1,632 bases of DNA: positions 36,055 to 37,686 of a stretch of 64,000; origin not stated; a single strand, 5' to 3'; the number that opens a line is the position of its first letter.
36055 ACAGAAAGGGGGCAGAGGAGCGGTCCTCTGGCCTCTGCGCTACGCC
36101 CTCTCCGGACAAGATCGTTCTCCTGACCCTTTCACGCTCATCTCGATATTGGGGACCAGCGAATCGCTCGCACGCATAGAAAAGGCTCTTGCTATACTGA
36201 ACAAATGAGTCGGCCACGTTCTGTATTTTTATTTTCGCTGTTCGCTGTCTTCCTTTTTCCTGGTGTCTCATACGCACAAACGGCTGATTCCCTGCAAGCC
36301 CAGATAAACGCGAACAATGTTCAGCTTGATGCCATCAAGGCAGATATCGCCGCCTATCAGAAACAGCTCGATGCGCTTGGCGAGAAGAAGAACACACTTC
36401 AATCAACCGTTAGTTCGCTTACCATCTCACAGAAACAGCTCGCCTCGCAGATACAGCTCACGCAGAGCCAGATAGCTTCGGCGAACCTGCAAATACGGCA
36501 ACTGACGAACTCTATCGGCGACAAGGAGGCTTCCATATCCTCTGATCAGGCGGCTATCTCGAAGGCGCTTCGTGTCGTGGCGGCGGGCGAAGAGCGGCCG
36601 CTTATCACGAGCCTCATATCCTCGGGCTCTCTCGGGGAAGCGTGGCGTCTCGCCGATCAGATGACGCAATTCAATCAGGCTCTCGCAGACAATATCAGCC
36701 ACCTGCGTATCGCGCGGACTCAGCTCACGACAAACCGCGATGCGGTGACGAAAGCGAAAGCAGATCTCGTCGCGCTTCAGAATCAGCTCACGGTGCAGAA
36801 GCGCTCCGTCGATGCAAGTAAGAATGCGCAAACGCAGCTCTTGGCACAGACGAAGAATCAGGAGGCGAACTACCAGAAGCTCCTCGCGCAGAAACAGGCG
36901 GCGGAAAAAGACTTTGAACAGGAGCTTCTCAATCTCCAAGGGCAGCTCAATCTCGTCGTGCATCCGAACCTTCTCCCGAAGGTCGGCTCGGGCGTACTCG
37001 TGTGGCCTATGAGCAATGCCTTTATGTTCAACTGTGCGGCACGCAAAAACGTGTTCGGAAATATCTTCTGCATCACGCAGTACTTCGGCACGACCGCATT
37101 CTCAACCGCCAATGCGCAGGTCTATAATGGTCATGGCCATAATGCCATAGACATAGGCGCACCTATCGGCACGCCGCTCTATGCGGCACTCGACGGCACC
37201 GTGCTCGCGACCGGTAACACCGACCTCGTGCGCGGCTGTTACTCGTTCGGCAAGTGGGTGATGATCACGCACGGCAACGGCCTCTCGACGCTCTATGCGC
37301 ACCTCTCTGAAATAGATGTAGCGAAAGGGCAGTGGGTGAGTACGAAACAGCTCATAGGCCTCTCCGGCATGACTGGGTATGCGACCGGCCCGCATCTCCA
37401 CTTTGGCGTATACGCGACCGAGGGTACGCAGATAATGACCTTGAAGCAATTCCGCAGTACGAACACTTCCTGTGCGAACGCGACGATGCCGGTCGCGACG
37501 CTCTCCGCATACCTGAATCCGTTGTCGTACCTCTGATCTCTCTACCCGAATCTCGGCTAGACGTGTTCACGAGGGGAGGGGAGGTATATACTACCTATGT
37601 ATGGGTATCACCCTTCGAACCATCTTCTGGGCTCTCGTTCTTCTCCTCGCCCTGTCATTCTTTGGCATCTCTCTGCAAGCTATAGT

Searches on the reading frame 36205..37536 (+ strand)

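Call 68: search_protein_families(library=pfam, proteins=[window:36205-37536:+], max_evalue=0.00001)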
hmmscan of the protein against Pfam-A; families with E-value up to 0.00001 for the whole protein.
window:36205-37536:+ (443 aa): 1 family
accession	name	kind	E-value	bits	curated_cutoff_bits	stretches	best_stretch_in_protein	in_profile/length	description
PF01551.29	Peptidase_M23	-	4.1e-28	97.9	28.7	1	311-405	2-90/96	Peptidase family M23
